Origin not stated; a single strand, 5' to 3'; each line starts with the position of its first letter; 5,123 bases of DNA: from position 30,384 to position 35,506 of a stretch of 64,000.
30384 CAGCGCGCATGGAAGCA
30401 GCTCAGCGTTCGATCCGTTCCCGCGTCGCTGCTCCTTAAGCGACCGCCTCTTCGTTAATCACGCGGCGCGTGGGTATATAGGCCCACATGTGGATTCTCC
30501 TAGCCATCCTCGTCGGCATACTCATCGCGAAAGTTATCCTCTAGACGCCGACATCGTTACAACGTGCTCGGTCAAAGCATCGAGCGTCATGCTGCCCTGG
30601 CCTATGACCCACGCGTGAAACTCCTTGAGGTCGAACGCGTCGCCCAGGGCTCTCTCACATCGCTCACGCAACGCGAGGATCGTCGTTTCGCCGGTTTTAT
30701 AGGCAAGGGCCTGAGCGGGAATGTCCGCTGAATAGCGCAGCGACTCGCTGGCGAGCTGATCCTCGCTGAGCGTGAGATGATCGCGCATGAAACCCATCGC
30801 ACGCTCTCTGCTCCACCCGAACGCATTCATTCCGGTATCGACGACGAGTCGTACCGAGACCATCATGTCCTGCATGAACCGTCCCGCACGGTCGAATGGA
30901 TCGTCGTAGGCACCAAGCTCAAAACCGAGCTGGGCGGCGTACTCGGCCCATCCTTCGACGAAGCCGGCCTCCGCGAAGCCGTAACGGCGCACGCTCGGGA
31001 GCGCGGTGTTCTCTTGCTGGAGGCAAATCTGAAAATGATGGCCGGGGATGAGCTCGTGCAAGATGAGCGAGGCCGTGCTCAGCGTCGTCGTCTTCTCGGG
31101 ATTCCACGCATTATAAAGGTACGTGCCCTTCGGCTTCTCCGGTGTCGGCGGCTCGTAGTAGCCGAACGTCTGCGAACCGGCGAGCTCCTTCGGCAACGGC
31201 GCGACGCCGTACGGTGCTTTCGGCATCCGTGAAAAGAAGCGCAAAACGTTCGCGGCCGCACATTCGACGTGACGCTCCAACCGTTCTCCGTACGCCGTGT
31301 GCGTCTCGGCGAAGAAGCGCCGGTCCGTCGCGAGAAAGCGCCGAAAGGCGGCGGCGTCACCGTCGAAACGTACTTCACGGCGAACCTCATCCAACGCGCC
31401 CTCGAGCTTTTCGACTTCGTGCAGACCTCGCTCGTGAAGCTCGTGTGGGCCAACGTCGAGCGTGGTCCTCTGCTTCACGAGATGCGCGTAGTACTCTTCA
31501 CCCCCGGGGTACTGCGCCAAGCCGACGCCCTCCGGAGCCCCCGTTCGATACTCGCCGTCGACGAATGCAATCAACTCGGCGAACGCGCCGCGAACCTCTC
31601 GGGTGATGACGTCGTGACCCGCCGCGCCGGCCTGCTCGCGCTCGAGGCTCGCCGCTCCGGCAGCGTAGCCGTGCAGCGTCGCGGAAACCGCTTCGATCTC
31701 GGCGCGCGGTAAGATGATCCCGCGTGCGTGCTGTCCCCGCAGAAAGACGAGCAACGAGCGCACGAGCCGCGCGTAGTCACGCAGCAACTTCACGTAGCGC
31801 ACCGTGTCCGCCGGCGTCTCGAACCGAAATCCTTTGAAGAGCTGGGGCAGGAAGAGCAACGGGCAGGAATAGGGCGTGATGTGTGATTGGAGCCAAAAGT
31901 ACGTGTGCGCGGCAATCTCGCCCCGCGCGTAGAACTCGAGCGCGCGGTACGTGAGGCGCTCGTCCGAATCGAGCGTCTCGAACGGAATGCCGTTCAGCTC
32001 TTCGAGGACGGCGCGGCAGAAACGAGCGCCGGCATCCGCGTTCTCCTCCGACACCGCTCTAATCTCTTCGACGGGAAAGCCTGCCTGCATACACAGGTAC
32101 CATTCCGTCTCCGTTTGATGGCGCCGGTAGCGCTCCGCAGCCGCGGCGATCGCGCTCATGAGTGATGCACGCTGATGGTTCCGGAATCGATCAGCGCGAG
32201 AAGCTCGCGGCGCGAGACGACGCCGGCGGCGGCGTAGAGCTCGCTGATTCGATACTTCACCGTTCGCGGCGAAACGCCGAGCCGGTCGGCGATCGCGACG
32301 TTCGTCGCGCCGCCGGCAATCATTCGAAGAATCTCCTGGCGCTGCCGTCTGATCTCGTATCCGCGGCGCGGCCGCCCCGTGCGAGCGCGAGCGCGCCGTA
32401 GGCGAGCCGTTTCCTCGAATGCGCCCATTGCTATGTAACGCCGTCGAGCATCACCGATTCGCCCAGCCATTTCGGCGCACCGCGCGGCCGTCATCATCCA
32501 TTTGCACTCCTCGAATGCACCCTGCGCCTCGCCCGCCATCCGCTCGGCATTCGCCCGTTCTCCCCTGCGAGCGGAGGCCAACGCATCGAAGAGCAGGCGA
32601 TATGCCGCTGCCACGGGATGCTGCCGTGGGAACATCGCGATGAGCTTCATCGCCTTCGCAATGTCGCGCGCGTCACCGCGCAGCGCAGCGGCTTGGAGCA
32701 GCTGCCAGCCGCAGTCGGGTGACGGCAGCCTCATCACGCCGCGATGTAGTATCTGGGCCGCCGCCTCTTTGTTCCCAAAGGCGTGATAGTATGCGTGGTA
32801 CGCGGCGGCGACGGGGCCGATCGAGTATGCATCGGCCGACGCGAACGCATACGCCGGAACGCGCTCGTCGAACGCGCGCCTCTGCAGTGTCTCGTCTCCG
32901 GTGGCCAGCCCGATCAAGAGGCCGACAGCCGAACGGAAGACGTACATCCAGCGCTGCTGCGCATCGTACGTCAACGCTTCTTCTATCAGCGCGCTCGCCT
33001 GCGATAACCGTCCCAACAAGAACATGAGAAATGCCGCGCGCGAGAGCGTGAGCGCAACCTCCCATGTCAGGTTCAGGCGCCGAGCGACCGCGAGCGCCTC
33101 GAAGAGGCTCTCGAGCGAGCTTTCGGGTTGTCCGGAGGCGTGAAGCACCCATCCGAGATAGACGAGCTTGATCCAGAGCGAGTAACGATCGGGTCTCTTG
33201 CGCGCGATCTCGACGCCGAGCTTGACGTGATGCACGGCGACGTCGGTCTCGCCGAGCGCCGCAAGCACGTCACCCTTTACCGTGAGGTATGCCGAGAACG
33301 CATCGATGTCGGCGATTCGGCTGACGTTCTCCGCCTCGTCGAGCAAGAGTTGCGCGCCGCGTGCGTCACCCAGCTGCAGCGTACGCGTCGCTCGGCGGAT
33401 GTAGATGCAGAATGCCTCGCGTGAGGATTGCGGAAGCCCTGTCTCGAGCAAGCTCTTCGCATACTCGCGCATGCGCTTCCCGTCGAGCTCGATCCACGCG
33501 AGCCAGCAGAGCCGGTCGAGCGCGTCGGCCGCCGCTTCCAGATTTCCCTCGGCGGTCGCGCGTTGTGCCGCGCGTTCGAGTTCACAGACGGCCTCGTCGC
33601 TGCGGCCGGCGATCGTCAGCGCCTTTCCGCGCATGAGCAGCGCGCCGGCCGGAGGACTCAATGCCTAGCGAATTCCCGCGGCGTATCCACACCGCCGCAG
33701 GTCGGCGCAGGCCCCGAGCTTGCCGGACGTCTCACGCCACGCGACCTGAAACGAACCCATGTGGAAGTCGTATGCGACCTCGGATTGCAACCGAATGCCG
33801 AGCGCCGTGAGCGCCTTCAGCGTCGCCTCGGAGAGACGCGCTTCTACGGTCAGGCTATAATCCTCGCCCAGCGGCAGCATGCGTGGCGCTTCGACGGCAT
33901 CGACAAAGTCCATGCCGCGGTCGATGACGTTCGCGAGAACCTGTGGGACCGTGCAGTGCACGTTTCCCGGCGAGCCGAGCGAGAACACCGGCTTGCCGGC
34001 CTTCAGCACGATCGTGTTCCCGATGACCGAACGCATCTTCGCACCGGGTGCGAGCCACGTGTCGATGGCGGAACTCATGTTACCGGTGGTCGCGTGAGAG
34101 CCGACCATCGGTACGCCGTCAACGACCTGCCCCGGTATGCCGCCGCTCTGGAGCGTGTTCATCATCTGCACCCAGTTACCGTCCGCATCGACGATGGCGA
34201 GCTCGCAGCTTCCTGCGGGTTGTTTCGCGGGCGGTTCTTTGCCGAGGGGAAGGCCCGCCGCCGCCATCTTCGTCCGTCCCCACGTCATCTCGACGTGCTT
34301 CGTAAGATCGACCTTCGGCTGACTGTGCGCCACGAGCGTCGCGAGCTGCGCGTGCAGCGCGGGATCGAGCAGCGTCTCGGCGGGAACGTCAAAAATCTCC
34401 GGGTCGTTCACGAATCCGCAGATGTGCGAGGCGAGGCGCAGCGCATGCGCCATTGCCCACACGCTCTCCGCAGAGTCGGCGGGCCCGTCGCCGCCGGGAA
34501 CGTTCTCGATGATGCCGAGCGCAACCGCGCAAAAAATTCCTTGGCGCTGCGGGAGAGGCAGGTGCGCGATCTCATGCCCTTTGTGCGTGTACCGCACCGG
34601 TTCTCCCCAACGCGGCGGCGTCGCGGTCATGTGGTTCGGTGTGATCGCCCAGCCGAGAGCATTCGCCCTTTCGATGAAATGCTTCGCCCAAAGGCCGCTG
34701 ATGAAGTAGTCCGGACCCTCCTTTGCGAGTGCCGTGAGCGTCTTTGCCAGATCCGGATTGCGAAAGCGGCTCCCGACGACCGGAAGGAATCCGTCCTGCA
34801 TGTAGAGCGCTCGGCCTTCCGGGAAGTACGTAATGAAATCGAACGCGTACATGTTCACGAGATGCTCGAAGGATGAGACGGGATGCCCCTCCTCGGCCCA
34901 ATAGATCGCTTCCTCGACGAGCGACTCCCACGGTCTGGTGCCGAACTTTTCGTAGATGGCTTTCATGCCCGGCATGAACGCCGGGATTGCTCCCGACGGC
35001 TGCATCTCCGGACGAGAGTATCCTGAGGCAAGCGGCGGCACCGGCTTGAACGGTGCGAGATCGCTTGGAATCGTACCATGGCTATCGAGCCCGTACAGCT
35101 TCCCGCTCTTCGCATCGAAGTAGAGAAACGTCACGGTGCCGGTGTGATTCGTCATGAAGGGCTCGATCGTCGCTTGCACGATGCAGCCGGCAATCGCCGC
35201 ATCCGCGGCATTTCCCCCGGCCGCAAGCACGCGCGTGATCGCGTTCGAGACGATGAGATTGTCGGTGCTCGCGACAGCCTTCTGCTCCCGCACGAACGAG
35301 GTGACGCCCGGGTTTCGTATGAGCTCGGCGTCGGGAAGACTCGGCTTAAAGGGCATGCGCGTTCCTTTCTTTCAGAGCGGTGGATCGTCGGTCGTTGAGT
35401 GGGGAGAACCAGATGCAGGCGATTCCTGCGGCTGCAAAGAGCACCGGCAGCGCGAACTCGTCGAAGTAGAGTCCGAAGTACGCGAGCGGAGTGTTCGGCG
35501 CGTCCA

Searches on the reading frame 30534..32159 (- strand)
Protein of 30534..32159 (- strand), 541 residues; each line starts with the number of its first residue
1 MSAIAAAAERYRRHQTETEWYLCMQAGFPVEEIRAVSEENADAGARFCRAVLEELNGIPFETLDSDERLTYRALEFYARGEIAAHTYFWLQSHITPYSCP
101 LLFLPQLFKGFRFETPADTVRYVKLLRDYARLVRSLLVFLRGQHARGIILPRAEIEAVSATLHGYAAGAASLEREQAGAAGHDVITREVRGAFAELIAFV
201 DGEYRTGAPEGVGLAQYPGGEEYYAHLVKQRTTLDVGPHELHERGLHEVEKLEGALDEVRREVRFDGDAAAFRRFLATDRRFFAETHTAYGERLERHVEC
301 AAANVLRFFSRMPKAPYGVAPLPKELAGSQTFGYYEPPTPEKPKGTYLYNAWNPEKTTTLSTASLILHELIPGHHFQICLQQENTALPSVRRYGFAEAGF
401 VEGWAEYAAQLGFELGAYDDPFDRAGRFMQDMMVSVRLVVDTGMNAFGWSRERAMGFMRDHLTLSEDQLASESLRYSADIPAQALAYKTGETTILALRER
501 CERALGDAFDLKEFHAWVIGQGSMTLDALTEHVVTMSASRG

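Call 61: search_protein_families(library=pfam, proteins=[window:30534-32159:-], max_evalue=0.00001)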
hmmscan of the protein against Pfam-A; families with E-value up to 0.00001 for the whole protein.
window:30534-32159:- (541 aa): 1 family
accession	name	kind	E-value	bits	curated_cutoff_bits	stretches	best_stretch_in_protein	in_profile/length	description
PF05960.17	DUF885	-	1.7e-123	414.5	32.4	1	27-533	8-532/532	Bacterial protein of unknown function (DUF885)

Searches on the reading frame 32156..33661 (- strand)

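Call 61: search_protein_families(library=pfam, proteins=[window:32156-33661:-], max_evalue=0.00001)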
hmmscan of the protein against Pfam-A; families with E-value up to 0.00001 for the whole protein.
window:32156-33661:- (501 aa): 3 families
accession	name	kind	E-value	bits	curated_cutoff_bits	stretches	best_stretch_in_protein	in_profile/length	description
PF00196.25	GerE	-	2.2e-08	34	23.5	1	442-488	8-54/57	Bacterial regulatory proteins, luxR family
PF13424.12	TPR_12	-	1.3e-06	28.9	30.1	0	168-231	8-73/77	Tetratricopeptide repeat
PF13384.12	HTH_23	-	2.7e-06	27.4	24.6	1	439-480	5-45/50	Homeodomain-like domain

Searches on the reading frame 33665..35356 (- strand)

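Call 61: search_protein_families(library=pfam, proteins=[window:33665-35356:-], max_evalue=0.00001)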
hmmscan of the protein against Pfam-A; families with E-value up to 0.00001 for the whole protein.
window:33665-35356:- (563 aa): 1 family
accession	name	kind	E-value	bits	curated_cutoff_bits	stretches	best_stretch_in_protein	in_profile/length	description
PF01019.26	G_glu_transpept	-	6.4e-64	217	27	1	42-556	2-511/512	Gamma-glutamyltranspeptidase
